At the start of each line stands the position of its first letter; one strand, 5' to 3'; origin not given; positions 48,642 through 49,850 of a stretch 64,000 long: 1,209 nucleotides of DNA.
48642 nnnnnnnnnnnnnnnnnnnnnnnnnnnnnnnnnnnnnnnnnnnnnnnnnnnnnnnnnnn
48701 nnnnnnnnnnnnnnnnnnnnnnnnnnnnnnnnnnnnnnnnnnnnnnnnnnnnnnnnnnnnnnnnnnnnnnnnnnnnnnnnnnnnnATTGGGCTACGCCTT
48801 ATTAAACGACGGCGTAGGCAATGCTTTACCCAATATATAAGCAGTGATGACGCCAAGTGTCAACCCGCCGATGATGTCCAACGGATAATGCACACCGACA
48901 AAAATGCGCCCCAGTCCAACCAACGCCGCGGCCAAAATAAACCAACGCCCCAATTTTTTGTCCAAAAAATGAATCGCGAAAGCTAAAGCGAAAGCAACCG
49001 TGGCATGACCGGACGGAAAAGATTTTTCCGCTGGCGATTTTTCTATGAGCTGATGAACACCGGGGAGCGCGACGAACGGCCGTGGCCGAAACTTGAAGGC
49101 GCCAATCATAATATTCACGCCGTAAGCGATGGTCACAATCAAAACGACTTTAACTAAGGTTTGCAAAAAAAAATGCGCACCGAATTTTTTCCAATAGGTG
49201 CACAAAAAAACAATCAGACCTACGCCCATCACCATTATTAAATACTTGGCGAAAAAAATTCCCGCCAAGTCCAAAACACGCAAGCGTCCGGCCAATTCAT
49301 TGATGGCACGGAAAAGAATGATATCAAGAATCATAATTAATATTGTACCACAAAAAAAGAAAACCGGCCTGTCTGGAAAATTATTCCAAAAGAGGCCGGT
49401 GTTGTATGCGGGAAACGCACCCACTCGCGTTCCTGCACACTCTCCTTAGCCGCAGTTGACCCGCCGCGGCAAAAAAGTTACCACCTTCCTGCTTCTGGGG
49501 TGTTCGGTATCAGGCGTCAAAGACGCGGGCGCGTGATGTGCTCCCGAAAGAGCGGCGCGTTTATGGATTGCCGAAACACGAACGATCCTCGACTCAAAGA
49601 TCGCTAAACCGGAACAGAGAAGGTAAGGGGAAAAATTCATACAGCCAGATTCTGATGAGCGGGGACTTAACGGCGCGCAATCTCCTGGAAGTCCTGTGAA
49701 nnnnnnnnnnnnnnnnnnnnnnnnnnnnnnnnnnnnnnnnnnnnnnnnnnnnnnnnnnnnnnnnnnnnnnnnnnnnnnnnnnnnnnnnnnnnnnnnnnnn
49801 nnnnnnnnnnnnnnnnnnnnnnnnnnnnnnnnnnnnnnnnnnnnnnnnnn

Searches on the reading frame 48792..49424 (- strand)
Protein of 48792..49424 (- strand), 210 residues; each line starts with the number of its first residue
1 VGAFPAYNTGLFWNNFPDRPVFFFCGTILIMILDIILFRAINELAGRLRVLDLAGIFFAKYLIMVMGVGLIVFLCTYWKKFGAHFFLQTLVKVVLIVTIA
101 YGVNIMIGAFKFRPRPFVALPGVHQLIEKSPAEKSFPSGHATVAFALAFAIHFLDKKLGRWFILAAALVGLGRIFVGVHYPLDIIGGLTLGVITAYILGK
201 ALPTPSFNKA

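Call 91: search_protein_families(library=pfam, proteins=[window:48792-49424:-], max_evalue=0.01)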
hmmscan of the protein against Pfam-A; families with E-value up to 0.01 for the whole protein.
window:48792-49424:- (210 aa): 2 families
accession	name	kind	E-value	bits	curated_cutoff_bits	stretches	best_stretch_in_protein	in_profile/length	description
PF01569.27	PAP2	-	2.1e-20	73.2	27.2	1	90-198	2-121/130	PAP2 superfamily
PF14378.12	PAP2_3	-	3.6e-06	27.4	27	1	134-196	125-189/190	PAP2 superfamily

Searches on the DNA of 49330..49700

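Call 66: search_rna_families(source=window, start=49330, end=49700, threshold=evalue, max_evalue=1)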
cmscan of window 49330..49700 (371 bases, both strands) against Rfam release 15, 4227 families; matches with E-value up to 1: 1.
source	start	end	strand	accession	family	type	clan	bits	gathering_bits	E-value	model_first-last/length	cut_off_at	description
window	49540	49573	-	RF01716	PhotoRC-I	Cis-reg;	-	13.7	45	0.48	1-44/44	no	PhotoRC-I RNA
